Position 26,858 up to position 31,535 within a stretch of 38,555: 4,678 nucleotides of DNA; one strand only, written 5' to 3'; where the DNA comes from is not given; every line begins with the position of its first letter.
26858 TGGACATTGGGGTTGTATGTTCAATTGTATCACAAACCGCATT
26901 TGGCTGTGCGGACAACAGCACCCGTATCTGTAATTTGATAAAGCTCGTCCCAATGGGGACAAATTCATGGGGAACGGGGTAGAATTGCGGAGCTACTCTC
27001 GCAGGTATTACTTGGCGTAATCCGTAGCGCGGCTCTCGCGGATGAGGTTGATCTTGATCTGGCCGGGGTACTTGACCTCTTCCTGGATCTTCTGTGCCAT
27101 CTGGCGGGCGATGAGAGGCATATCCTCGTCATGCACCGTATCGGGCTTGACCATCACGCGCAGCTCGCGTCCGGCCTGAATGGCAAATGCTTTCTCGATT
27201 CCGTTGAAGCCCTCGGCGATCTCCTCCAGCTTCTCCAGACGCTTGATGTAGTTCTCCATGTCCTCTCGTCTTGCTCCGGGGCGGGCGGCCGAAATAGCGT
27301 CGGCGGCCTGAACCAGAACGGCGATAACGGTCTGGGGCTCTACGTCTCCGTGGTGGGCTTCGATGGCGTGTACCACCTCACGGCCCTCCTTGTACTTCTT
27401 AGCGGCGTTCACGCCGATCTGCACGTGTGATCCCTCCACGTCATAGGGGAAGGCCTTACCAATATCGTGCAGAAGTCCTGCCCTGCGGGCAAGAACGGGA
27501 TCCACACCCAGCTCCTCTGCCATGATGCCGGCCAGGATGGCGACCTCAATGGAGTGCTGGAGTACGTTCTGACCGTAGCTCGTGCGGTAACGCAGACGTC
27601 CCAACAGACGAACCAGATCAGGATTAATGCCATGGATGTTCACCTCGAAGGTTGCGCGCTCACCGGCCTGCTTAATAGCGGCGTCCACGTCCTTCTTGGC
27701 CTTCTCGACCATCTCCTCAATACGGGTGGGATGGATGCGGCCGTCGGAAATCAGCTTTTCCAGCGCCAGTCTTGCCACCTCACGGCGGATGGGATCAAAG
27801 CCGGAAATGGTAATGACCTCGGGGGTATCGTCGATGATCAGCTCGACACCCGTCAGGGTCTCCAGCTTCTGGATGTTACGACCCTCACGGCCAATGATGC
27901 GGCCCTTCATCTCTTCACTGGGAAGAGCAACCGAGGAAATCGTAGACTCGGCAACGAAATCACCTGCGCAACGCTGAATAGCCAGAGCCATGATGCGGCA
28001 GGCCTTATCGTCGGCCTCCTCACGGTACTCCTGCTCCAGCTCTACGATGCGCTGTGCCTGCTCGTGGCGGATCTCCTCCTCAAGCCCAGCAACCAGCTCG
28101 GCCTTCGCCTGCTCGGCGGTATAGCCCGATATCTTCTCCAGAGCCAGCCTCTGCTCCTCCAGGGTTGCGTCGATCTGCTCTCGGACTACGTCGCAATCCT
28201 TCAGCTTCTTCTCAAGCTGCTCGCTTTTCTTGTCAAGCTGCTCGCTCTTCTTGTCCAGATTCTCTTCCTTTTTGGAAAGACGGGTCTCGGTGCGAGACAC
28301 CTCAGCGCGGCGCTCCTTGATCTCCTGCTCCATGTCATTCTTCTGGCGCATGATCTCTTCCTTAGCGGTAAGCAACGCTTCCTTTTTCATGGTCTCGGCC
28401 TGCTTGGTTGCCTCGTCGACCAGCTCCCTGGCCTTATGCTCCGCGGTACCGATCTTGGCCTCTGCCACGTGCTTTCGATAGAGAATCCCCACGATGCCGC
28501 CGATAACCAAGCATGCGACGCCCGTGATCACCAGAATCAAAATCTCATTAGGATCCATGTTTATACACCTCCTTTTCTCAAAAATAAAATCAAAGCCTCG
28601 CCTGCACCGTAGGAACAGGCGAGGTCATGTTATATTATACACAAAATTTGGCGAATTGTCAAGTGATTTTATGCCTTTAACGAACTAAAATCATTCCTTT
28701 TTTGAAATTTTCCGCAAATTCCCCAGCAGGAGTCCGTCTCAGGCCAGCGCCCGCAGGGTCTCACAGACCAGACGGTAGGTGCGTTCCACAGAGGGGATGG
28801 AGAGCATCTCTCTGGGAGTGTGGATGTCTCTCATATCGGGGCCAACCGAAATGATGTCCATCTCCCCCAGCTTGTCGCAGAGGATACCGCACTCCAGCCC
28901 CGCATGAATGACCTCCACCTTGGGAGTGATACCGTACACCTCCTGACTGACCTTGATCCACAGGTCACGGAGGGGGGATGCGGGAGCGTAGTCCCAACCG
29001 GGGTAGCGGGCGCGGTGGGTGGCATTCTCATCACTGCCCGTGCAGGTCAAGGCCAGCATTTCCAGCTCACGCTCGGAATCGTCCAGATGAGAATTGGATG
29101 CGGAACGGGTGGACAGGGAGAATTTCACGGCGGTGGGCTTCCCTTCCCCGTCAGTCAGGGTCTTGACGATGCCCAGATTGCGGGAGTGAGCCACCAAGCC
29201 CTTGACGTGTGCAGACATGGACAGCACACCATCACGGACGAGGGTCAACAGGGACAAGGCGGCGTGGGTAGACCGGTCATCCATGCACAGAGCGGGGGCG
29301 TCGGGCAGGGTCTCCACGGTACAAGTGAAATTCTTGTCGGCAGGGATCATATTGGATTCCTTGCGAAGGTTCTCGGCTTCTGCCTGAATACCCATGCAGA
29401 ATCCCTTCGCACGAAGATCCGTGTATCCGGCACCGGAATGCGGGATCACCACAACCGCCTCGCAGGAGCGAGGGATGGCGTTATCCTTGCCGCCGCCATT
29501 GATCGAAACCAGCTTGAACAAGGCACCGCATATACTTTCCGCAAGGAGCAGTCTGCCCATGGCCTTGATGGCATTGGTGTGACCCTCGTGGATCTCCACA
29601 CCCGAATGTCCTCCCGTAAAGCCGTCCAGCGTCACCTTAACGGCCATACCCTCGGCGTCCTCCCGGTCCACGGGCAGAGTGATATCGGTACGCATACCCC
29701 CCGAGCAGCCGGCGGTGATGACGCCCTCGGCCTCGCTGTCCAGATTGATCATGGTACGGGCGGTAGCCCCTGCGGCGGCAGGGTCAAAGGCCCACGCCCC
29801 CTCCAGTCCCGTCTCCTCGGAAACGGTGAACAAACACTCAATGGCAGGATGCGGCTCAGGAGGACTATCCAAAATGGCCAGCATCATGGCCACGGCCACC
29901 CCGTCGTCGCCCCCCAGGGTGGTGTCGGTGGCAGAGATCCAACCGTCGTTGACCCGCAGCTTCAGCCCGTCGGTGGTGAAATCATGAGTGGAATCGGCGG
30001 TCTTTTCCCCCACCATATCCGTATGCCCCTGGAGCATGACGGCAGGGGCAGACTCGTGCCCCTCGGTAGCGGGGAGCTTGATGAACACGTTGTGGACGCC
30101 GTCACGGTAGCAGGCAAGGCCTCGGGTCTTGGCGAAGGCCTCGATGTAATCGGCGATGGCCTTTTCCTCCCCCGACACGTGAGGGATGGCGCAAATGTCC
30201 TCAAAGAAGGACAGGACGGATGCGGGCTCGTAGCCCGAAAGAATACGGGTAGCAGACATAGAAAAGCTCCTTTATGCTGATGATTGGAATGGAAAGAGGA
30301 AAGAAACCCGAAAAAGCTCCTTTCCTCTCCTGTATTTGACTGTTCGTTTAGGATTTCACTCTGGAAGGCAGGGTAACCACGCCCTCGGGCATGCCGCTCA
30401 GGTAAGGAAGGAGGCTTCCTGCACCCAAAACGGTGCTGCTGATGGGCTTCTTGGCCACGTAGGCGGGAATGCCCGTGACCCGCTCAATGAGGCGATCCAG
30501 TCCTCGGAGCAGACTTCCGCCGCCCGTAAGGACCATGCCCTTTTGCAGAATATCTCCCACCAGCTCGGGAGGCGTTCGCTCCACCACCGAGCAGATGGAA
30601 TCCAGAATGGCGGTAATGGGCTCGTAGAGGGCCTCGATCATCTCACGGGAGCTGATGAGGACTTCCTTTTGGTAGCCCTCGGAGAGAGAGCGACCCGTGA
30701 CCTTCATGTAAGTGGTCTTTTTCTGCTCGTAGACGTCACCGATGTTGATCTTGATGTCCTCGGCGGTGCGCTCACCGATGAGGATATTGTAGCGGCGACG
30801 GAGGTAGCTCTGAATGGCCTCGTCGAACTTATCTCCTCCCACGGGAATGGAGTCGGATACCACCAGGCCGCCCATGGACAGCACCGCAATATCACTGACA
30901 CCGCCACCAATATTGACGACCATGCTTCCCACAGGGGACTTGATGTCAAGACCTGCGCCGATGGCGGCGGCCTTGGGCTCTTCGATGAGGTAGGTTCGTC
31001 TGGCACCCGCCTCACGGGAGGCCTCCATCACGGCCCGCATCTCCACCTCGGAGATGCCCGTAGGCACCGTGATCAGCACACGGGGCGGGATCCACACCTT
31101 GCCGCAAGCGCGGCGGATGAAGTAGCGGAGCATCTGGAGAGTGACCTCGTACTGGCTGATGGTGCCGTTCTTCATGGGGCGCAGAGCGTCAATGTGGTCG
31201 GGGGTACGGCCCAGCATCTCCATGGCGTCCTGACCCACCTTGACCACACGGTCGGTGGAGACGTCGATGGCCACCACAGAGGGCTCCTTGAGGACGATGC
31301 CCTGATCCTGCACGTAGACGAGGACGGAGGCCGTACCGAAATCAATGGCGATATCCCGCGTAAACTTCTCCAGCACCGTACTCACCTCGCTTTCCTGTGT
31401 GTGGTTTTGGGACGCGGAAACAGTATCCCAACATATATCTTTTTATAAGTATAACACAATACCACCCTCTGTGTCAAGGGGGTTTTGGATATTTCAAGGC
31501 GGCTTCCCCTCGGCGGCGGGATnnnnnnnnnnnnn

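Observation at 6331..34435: A mosaic, hairpin-rich repeat family occupies at least nine intergenic spacers in 38 kb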

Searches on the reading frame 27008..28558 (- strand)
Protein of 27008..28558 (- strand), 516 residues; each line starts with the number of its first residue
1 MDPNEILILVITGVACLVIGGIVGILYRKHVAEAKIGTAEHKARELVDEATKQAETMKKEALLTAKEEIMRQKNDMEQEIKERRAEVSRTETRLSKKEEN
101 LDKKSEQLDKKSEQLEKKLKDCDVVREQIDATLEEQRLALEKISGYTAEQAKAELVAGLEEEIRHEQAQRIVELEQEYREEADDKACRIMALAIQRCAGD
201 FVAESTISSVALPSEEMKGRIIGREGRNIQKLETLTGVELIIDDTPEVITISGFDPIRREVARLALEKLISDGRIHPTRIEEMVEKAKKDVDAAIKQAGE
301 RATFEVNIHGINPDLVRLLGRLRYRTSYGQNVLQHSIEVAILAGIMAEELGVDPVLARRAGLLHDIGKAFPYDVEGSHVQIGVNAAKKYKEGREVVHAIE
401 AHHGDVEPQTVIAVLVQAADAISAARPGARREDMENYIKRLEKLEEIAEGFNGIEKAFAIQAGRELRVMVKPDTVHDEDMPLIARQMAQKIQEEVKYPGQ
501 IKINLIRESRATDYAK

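Call 10: search_protein_families(library=pfam, proteins=[window:27008-28558:-], max_evalue=0.00001)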
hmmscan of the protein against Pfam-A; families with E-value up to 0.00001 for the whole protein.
window:27008-28558:- (516 aa): 4 families
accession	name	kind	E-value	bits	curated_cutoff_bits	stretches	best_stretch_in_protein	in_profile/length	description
PF12072.13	RNase_Y_N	-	1.4e-57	194.9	32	1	9-200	2-200/201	RNase Y N-terminal region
PF01966.28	HD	-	1.8e-22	80.3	22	1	332-424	1-115/116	HD domain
PF00013.35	KH_1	-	1.2e-09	38.2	21.5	1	213-267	7-65/66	KH domain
PF08668.18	HDOD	-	5.5e-06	26.4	22.9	0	331-391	94-155/196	HDOD domain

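Call 75: find_homologous_proteins(query=window:27008-28558:-, max_evalue=1e-100)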
Query window:27008-28558:- (516 aa): 8000 proteins with E <= 1e-100 among 8000 candidates; the best 120 are listed.
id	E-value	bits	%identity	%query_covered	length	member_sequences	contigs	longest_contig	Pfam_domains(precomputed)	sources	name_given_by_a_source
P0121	0.0e+0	1085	100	100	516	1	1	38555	PF08668.19,PF00013.36,PF12072.14,PF01966.29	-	-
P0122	0.0e+0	1081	100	100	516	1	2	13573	PF08668.19,PF00013.36,PF12072.14,PF01966.29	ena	-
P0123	0.0e+0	1080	100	100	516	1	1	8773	PF08668.19,PF00013.36,PF12072.14,PF01966.29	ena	-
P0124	0.0e+0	1075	99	100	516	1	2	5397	PF08668.19,PF00013.36,PF12072.14,PF01966.29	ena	-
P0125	0.0e+0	1070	98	100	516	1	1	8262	PF08668.19,PF00013.36,PF12072.14,PF01966.29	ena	-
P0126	0.0e+0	1067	98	100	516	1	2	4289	PF08668.19,PF00013.36,PF12072.14,PF01966.29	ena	-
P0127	0.0e+0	1065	98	100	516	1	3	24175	PF08668.19,PF00013.36,PF12072.14,PF01966.29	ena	-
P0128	0.0e+0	1064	98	100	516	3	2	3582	PF08668.19,PF00013.36,PF12072.14,PF01966.29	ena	-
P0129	0.0e+0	1063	98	100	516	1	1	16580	PF08668.19,PF00013.36,PF12072.14,PF01966.29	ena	-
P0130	0.0e+0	1056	97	100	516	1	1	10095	PF08668.19,PF00013.36,PF12072.14,PF01966.29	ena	-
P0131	0.0e+0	1052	97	100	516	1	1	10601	PF08668.19,PF00013.36,PF12072.14,PF01966.29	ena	-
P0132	0.0e+0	1052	97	100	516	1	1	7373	PF08668.19,PF00013.36,PF12072.14,PF01966.29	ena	-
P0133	0.0e+0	1052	96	100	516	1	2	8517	PF08668.19,PF00013.36,PF12072.14,PF01966.29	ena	-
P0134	0.0e+0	1051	97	100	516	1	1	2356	PF08668.19,PF00013.36,PF12072.14,PF01966.29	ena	-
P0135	0.0e+0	1048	96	100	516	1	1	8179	PF08668.19,PF00013.36,PF12072.14,PF01966.29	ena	-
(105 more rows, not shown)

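Call 76: find_encoding_contigs(protein=P0122, flank=10000, max_places=4)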
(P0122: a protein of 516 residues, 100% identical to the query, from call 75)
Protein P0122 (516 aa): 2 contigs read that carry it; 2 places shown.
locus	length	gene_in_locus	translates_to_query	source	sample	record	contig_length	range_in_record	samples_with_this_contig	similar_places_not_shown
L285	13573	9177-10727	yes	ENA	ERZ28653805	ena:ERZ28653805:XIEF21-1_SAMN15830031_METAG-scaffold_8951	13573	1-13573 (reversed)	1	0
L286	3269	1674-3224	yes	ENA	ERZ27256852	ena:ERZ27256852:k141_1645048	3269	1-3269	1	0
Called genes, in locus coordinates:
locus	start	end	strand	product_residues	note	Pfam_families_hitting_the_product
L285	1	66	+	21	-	?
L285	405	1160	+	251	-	PF12822:ECF_trnsprt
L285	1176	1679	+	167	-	PF06695:Sm_multidrug_ex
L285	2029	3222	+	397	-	PF00438:S-AdoMet_synt_N, PF02772:S-AdoMet_synt_M, PF02773:S-AdoMet_synt_C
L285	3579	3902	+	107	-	-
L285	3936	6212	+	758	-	PF23139:OB_YrrC, PF14520:HHH_5 (weak), PF14490:HHH_RecD2, PF05970:PIF1, PF13245:AAA_19, PF13604:AAA_30, PF18335:SH3_13, PF13538:UvrD_C_2, +3 more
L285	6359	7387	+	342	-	PF00022:Actin (faint), PF06723:MreB_Mbl, PF00012:HSP70, PF14450:FtsA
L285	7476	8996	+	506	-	PF04389:Peptidase_M28 (weak), PF01546:Peptidase_M20 (weak), PF07687:M20_dimer (weak)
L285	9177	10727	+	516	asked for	PF12072:RNase_Y_N, PF00013:KH_1, PF08668:HDOD (weak), PF01966:HD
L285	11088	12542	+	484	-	PF13306:LRR_5, PF13855:LRR_8 (faint), PF13306:LRR_5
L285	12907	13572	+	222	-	?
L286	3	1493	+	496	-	?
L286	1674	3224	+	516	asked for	PF12072:RNase_Y_N, PF00013:KH_1, PF08668:HDOD (weak), PF01966:HD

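Call 77: find_encoding_contigs(protein=P0127, flank=10000, max_places=4)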
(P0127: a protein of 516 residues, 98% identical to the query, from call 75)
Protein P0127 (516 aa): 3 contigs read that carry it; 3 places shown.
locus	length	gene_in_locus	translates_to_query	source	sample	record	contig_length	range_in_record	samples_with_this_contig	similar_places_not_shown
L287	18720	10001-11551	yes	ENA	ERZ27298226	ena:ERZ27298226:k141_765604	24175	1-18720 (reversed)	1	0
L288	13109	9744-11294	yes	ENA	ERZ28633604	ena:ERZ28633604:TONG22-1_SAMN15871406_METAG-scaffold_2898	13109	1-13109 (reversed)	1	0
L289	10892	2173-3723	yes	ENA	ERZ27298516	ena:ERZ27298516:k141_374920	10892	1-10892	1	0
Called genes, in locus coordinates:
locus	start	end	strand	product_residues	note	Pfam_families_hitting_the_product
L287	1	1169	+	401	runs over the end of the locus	PF00009:GTP_EFTU, PF03144:GTP_EFTU_D2, PF03143:GTP_EFTU_D3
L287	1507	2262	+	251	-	PF07155:ECF-ribofla_trS, PF12822:ECF_trnsprt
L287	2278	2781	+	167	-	PF06695:Sm_multidrug_ex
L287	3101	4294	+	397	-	PF00438:S-AdoMet_synt_N, PF02772:S-AdoMet_synt_M, PF02773:S-AdoMet_synt_C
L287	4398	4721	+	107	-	-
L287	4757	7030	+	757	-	PF23139:OB_YrrC, PF14520:HHH_5 (weak), PF14490:HHH_RecD2, PF05970:PIF1, PF13245:AAA_19, PF13604:AAA_30, PF18335:SH3_13, PF13538:UvrD_C_2, +6 more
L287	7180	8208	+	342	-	PF00022:Actin (faint), PF06723:MreB_Mbl, PF00012:HSP70, PF14450:FtsA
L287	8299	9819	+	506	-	PF04389:Peptidase_M28 (faint), PF01546:Peptidase_M20 (weak), PF07687:M20_dimer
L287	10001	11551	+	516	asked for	PF12072:RNase_Y_N, PF00013:KH_1, PF08668:HDOD (weak), PF01966:HD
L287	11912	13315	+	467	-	PF13306:LRR_5, PF13855:LRR_8 (faint), PF13306:LRR_5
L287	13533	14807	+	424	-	PF01053:Cys_Met_Meta_PP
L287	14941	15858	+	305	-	PF04204:HTS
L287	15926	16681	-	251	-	PF00882:Zn_dep_PLPC (weak)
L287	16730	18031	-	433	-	PF02885:Glycos_trans_3N, PF00591:Glycos_transf_3, PF07831:PYNP_C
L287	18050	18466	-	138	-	PF00383:dCMP_cyt_deam_1, PF08211:dCMP_cyt_deam_2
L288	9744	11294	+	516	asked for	PF12072:RNase_Y_N, PF00013:KH_1, PF08668:HDOD (weak), PF01966:HD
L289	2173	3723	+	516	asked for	PF12072:RNase_Y_N, PF00013:KH_1, PF08668:HDOD (weak), PF01966:HD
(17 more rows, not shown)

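Call 78: find_encoding_contigs(protein=P0129, flank=10000, max_places=4)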
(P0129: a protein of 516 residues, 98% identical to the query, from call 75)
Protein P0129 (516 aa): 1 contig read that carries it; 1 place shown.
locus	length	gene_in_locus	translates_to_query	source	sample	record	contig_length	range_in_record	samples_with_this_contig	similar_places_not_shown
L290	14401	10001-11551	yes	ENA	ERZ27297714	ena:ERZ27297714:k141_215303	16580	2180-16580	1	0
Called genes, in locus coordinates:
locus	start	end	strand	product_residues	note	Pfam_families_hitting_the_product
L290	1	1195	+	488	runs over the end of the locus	-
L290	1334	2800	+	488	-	-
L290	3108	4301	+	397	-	PF00438:S-AdoMet_synt_N, PF02772:S-AdoMet_synt_M, PF02773:S-AdoMet_synt_C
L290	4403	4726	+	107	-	-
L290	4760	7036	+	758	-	PF23139:OB_YrrC, PF14520:HHH_5 (weak), PF14490:HHH_RecD2, PF05970:PIF1, PF13245:AAA_19, PF13604:AAA_30, PF18335:SH3_13, PF13538:UvrD_C_2, +3 more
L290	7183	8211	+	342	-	PF00022:Actin (faint), PF06723:MreB_Mbl, PF00012:HSP70, PF14450:FtsA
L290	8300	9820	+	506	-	PF01546:Peptidase_M20 (weak), PF07687:M20_dimer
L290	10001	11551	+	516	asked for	PF12072:RNase_Y_N, PF00013:KH_1, PF08668:HDOD (weak), PF01966:HD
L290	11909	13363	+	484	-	PF13306:LRR_5, PF13855:LRR_8 (faint), PF13306:LRR_5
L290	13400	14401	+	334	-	?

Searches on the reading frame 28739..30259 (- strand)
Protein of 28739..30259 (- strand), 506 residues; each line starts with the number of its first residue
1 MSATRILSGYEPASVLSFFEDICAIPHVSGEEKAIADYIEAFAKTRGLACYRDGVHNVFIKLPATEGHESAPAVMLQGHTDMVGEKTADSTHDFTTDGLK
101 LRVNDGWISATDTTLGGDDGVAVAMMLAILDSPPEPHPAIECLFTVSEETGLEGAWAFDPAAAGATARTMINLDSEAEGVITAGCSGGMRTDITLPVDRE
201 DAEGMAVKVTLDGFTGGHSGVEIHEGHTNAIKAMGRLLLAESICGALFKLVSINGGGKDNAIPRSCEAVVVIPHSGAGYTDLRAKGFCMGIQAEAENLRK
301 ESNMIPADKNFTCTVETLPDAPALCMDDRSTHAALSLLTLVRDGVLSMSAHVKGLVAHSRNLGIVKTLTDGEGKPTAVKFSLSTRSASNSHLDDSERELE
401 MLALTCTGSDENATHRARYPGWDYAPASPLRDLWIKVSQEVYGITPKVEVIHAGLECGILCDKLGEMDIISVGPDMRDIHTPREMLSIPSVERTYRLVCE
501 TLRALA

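Call 10: search_protein_families(library=pfam, proteins=[window:28739-30259:-], max_evalue=0.00001)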
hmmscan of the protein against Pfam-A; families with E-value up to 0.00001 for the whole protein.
window:28739-30259:- (506 aa): 2 families
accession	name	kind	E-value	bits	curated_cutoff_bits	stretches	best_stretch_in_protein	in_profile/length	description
PF01546.33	Peptidase_M20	-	4.4e-07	30.4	24.6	1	75-503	1-205/206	Peptidase family M20/M25/M40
PF07687.19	M20_dimer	-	1.1e-06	28.9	21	1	212-272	4-80/107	Peptidase dimerisation domain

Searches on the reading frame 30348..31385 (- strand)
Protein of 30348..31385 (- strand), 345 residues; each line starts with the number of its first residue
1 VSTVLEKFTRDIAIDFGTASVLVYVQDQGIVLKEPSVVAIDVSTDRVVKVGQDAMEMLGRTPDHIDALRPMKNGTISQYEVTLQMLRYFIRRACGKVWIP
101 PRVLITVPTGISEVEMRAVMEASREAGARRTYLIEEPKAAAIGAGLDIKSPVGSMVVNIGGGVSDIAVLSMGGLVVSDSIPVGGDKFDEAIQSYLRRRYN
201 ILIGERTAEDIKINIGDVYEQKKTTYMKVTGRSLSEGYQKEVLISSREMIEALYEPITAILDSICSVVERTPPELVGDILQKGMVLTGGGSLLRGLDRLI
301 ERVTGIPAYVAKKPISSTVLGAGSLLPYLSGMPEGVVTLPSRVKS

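Call 10: search_protein_families(library=pfam, proteins=[window:30348-31385:-], max_evalue=0.00001)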
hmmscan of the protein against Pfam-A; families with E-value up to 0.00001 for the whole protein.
window:30348-31385:- (345 aa): 4 families
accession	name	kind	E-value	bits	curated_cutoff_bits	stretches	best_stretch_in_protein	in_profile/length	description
PF06723.19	MreB_Mbl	-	3.4e-126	421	27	1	10-327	2-320/327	MreB/Mbl protein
PF14450.12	FtsA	-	1.7e-12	48.2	31.8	1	155-320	1-126/127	Cell division protein FtsA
PF00012.26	HSP70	-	1.3e-10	40.6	20.6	1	103-201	136-240/599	Hsp70 protein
PF00022.25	Actin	-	3.3e-07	29.7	27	0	14-216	9-213/410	Actin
